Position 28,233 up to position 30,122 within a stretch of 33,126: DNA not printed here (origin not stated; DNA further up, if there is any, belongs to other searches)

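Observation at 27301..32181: Orphan five-gene FkbH / ACP / AAC(3)-fold / COG4310 / VOC cassette: predicted ACP-tethered glyceryl-type N-acylation module with no partner pathway in view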

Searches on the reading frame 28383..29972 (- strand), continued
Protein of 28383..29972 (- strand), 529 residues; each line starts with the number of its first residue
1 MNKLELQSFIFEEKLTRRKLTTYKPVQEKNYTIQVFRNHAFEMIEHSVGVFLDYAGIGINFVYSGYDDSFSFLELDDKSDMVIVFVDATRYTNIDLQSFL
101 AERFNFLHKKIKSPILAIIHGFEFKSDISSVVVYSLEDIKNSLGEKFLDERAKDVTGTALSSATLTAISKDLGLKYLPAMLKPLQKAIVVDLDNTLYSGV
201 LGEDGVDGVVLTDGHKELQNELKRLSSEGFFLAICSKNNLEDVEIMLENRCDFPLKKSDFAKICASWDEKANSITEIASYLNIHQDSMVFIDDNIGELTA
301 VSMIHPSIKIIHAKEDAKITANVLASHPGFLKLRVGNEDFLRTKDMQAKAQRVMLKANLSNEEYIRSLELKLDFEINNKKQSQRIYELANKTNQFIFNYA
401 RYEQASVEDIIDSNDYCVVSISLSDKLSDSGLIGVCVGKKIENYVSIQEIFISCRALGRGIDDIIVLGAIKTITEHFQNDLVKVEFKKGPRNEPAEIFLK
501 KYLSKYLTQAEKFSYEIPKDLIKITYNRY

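Call 73: search_protein_families(library=pfam, proteins=[L051:10037-10597:+, L051:6520-7863:+, L051:10588-11607:+, L041:124-1005:+, L041:989-1774:+, L008:12654-13595:-, L008:13595-14743:-, L008:14740-16290:-, L018:11816-12412:+, L046:18129-19604:+], max_evalue=0.001)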
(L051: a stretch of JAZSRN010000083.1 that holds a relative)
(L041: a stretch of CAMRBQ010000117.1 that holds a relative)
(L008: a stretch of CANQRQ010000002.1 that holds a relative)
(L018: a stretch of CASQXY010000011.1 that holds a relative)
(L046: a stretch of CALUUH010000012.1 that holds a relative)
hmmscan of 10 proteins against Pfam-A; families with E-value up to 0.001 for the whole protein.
L051:10037-10597:+ (186 aa): 1 family
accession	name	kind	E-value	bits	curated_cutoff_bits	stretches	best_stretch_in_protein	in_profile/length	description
PF13302.13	Acetyltransf_3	-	6.7e-06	27.3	25.4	1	37-130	31-130/138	Acetyltransferase (GNAT) domain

L051:6520-7863:+ (447 aa): 3 families
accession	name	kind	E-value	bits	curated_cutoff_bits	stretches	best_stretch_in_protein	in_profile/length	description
PF04480.18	DUF559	-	1.2e-32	112.5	20.6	1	123-227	3-108/109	Protein of unknown function (DUF559)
PF01261.30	AP_endonuc_2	-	4.4e-13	50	31.1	1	240-438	37-243/249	Xylose isomerase-like TIM barrel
PF05114.20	MbnB_TglH_ChrH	-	0.00013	21.8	25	1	336-396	151-213/263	RiPP precursor modification enzyme MbnB/TglH/ChrH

L051:10588-11607:+ (339 aa): 2 families
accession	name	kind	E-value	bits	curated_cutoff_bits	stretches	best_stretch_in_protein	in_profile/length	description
PF03102.20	NeuB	-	2e-88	296.4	22.1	1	26-269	1-239/241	NeuB family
PF08666.17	SAF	-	8.3e-12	45.9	21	1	282-334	2-58/63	SAF domain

L041:124-1005:+ (293 aa): 6 families
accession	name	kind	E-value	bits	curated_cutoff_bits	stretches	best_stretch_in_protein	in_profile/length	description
PF13489.12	Methyltransf_23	-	3.2e-18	66.4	27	1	59-221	9-161/164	Methyltransferase domain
PF08242.18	Methyltransf_12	-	1.1e-08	36.1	30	1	76-162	1-92/98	Methyltransferase domain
PF08241.18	Methyltransf_11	-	1.3e-07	32.5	21.2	1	76-161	1-86/95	Methyltransferase domain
PF13847.12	Methyltransf_31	-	1.4e-07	31.7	27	1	71-162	3-101/145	Methyltransferase domain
PF13649.12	Methyltransf_25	-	3.2e-05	25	27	1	76-159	2-90/97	Methyltransferase domain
PF05219.18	DREV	-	0.00093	18.8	26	0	68-160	91-176/265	DREV methyltransferase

L041:989-1774:+ (261 aa): 2 families
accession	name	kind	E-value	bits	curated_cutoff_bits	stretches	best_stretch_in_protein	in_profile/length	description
PF05711.17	TylF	-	5.8e-15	55.7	23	1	78-224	74-237/264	Macrocin-O-methyltransferase (TylF)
PF13578.12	Methyltransf_24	-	7.3e-15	56.2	26.3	1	99-216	1-105/105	Methyltransferase domain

L008:12654-13595:- (313 aa): 1 family
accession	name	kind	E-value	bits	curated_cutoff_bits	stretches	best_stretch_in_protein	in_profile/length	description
PF02653.21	BPD_transp_2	-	1.1e-38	133.4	26.8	1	5-290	2-268/269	Branched-chain amino acid transport system / permease component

L008:13595-14743:- (382 aa): 1 family
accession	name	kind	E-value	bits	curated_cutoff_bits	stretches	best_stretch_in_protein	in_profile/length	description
PF02653.21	BPD_transp_2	-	2.5e-45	155.1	26.8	1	64-341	2-267/269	Branched-chain amino acid transport system / permease component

L008:14740-16290:- (516 aa): 3 families
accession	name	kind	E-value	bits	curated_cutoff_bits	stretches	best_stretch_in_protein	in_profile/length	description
PF00005.33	ABC_tran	-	4.8e-45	154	25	2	27-175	2-137/137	ABC transporter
PF13304.12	AAA_21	-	4.1e-08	34.1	27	0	156-205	247-299/304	AAA domain, putative AbiEii toxin, Type IV TA system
PF13175.12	AAA_15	-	0.00018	21.7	32.1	0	28-120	16-92/374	AAA ATPase domain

L018:11816-12412:+ (198 aa): 2 families
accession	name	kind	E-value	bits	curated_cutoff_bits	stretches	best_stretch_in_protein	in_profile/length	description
PF13302.13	Acetyltransf_3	-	3.7e-11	44.3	25.4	1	13-142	3-136/138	Acetyltransferase (GNAT) domain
PF13420.13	Acetyltransf_4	-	1e-09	39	24.3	1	15-162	2-153/155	Acetyltransferase (GNAT) domain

L046:18129-19604:+ (491 aa): 5 families
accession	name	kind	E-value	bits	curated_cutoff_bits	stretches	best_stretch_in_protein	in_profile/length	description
PF03102.20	NeuB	-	1.7e-85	286.8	22.1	1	175-417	1-239/241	NeuB family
PF08666.17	SAF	-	1.1e-10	42.3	21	1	430-483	2-59/63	SAF domain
PF00583.31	Acetyltransf_1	-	1.3e-09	38.8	20.7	1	38-128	15-113/116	Acetyltransferase (GNAT) family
PF13302.13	Acetyltransf_3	-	8.1e-08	33.5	25.4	1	5-128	2-134/138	Acetyltransferase (GNAT) domain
PF18860.6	AbiJ_NTD3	-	0.00043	20.2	32.5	0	122-148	109-138/167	AbiJ N-terminal domain 3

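Call 78: predict_structure(alignment_id=A1)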
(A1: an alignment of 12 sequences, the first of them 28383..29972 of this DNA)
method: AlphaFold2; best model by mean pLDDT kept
length: 529 residues; sequences in the alignment: 12
mean_pLDDT: 88.1   pTM: 0.73
mean pLDDT of the five models: 88.1, 87.3, 87.3, 81.5, 75.4
residues with pLDDT >= 90: 290; 70-90: 208; 50-70: 31; < 50: 0
segments of 3 or more residues with pLDDT < 50: none
pLDDT, mean of each block of 10 residues (from residue 1): 89 88 91 87 77 92 84 87 91 91 91 90 87 92 92 82 90 92 88 96 92 97 91 94 93 92 91 89 85 95 93 96 92 69 73 81 88 93 81 64 81 93 89 92 92 77 91 95 85 78 91 88 88
secondary structure, 60 per line:
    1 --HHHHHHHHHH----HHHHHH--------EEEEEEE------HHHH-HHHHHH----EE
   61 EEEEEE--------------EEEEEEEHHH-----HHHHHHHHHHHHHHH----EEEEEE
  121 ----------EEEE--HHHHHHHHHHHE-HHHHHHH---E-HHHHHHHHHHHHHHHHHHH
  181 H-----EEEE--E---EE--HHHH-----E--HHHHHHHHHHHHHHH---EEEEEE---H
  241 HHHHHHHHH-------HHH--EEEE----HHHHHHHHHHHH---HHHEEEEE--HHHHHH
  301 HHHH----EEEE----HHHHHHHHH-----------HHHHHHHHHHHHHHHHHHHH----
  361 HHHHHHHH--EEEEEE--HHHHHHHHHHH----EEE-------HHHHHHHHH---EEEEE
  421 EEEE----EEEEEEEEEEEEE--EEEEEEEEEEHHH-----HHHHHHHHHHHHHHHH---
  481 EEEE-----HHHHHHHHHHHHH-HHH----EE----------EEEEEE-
elements in order: H3-12 H17-22 E31-37 H44-47 H49-54 E59-66 E81-87 H96-110 E115-120 E131-134 H137-147 H150-156 H162-181 E187-190 H201-204 H213-227 E231-236 H240-249 E262-265 H270-281 E288-292 H295-304 E309-312 H317-325 H337-356 H361-368 E371-376 H379-389 E394-396 H404-412 E416-424 E429-441 E444-453 H462-477 E481-484 H490-502 E523-528

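Call 81: fold_search(model_id=the predicted structure, library=pdb)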
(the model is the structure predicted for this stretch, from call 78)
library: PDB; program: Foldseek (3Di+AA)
matches with E <= 10: 1259; with E <= 0.001: 14
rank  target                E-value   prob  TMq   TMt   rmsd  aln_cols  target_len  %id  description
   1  3slr                  2.5e-20  1.00  0.44  0.59   7.6       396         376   21  Crystal structure of N-terminal part of the protein BF1531 from Bacteroides fragilis containing phosphatase domain compl (released 2011-07-20)
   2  1u7p_A                3.9e-07  1.00  0.21  0.63   6.7       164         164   20  X-ray Crystal Structure of the Hypothetical Phosphotyrosine Phosphatase MDP-1 of the Haloacid Dehalogenase Superfamily (released 2004-10-19)
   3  1u7p_D                1.1e-06  1.00  0.21  0.64   8.6       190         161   18  X-ray Crystal Structure of the Hypothetical Phosphotyrosine Phosphatase MDP-1 of the Haloacid Dehalogenase Superfamily (released 2004-10-19)
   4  1u7p_C                2.1e-06  1.00  0.23  0.68   8.0       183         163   20  X-ray Crystal Structure of the Hypothetical Phosphotyrosine Phosphatase MDP-1 of the Haloacid Dehalogenase Superfamily (released 2004-10-19)
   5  1u7o                  3.4e-06  1.00  0.23  0.69   5.5       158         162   20  Magnesium Dependent Phosphatase 1 (MDP-1) (released 2004-10-26)
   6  1u7p_B                5.1e-06  1.00  0.21  0.65   8.7       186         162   20  X-ray Crystal Structure of the Hypothetical Phosphotyrosine Phosphatase MDP-1 of the Haloacid Dehalogenase Superfamily (released 2004-10-19)
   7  2wm8                  1.4e-05  1.00  0.22  0.65   4.6       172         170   21  Crystal structure of human magnesium-dependent phosphatase 1 of the haloacid dehalogenase superfamily (MGC5987) (released 2009-07-28)
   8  9it0_A                1.3e-04  0.91  0.23  0.16  25.3       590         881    9  Liganded-state E.coli PatZ (released 2025-06-04)
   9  9mto_A                2.3e-04  1.00  0.20  0.62   3.4       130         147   16  Crystal structure of acetyltransferase CBU0801 from Coxiella burnetii (released 2025-01-22)
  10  2gmw_A                3.2e-04  1.00  0.20  0.53   3.7       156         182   15  Crystal Structure of D,D-heptose 1.7-bisphosphate phosphatase from E. Coli. (released 2007-04-10)
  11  4zm6_A                3.8e-04  0.66  0.19  0.13  22.6       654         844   10  A unique GCN5-related glucosamine N-acetyltransferase region exist in the fungal multi-domain GH3 beta-N-acetylglucosa (released 2015-12-09)
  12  9mto_B                5.4e-04  1.00  0.19  0.63   3.6       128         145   18  Crystal structure of acetyltransferase CBU0801 from Coxiella burnetii (released 2025-01-22)
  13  3l8e_A                6.8e-04  1.00  0.21  0.53   5.1       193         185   13  Crystal Structure of apo form of D,D-heptose 1.7-bisphosphate phosphatase from E. Coli (released 2010-02-02)
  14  3l8e_B                7.6e-04  1.00  0.20  0.52   3.5       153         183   14  Crystal Structure of apo form of D,D-heptose 1.7-bisphosphate phosphatase from E. Coli (released 2010-02-02)
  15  9isq_A                1.5e-03  0.51  0.21  0.14  26.3       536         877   10  Apo-state E.coli PatZ (released 2025-06-04)
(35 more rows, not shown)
